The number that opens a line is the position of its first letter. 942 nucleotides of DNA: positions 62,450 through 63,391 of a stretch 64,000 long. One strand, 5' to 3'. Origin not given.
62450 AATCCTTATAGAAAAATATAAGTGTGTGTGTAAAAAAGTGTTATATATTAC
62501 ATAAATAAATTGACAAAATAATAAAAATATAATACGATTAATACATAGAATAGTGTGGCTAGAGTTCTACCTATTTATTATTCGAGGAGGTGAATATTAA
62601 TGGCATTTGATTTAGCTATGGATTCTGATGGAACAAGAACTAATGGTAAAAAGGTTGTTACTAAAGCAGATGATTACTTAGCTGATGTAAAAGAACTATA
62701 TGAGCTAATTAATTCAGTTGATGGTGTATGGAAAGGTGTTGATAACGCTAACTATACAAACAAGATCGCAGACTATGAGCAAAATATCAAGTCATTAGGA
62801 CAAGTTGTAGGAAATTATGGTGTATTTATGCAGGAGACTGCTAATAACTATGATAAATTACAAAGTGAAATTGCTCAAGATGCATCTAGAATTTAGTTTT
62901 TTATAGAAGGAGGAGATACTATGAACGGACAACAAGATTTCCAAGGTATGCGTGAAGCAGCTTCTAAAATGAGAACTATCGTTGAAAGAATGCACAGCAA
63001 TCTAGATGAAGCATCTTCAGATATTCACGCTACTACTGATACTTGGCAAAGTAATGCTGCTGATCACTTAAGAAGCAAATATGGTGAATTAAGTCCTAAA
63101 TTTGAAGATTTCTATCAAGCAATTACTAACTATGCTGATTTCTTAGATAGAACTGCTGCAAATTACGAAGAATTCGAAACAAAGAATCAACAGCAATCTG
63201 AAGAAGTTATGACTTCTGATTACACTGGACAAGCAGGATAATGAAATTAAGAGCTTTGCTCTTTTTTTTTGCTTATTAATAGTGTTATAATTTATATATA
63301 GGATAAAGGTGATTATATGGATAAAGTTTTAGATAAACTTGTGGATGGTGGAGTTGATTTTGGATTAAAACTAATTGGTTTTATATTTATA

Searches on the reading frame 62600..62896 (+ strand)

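Call 4: search_protein_families(library=pfam, proteins=[window:62600-62896:+], max_evalue=0.01)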
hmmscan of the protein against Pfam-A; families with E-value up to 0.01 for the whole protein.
window:62600-62896:+ (98 aa): 1 family
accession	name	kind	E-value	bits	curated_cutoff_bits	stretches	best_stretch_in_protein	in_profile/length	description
PF06013.18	WXG100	-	0.00028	21.5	27.3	1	5-85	2-82/86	Proteins of 100 residues with WXG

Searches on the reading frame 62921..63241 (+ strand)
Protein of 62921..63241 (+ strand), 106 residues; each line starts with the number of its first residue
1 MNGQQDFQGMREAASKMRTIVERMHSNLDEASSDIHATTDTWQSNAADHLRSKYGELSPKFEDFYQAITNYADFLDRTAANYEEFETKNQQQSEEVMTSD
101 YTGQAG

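Call 4: search_protein_families(library=pfam, proteins=[window:62921-63241:+], max_evalue=0.01)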
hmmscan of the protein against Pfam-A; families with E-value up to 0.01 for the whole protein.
window:62921-63241:+ (106 aa): 5 families
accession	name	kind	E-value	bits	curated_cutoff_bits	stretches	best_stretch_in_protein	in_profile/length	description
PF06013.18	WXG100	-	9.6e-13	48.7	27.3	1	6-86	5-85/86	Proteins of 100 residues with WXG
PF01442.23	Apolipoprotein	-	0.0015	18.7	90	1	9-69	111-171/190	Apolipoprotein A1/A4/E domain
PF10824.14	T7SS_ESX_EspC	-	0.0026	18.6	23.5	1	8-91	10-96/100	Excreted virulence factor EspC, type VII ESX diderm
PF04740.18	LXG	-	0.0063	16.9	26.5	1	7-89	5-91/202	LXG domain of WXG superfamily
PF00823.25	PPE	-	0.0086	16.6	26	0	10-87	23-87/165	PPE family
